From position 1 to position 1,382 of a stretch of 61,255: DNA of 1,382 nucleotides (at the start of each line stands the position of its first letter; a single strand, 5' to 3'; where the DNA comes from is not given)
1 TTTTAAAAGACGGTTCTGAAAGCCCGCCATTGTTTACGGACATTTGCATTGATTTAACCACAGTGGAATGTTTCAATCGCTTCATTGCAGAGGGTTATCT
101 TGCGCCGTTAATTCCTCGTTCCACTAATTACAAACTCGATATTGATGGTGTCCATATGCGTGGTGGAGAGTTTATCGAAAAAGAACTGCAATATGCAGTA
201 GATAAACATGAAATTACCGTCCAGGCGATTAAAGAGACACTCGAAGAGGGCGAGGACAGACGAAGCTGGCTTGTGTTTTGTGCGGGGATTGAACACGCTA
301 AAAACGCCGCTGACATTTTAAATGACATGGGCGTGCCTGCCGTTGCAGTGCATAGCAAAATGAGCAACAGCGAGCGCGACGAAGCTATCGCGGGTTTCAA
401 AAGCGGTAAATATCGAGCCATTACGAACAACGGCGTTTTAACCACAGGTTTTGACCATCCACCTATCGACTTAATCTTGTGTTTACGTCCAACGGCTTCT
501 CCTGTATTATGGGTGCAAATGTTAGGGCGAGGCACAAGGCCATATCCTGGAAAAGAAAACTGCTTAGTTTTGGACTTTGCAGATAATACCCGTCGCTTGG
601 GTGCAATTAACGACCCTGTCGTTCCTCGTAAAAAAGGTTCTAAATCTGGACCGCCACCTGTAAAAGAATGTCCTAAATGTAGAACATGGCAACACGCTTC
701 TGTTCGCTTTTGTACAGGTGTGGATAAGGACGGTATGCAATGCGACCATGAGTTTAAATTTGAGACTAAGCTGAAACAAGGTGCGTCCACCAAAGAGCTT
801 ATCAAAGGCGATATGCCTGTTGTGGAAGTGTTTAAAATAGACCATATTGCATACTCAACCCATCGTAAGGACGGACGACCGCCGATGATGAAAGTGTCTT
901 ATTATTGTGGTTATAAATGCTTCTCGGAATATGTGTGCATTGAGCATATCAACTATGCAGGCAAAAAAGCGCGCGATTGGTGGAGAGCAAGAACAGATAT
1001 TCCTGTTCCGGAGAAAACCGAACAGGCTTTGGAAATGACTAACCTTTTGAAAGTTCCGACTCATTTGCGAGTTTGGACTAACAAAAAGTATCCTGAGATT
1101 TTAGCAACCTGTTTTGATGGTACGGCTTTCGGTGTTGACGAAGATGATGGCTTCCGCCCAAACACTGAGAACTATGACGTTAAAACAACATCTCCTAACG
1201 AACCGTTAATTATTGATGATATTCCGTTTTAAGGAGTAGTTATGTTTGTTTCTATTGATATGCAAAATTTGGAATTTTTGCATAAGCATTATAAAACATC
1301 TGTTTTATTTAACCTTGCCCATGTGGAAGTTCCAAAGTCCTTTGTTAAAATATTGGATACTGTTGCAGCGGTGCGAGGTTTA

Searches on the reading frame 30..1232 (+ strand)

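Call 26: search_protein_families(library=phrogs, proteins=[window:30-1232:+], max_evalue=0.001)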
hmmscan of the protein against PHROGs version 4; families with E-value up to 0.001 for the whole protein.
window:30-1232:+ (400 aa): 3 families
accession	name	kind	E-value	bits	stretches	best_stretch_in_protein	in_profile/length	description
phrog_16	-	DNA, RNA and nucleotide metabolism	5.7e-56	191.3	1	15-373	438-763/986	DNA helicase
phrog_9690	-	DNA, RNA and nucleotide metabolism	6.3e-09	36.3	1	76-186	158-271/306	DNA helicase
phrog_16694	-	unknown function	7.1e-07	28.5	1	62-193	544-684/1010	-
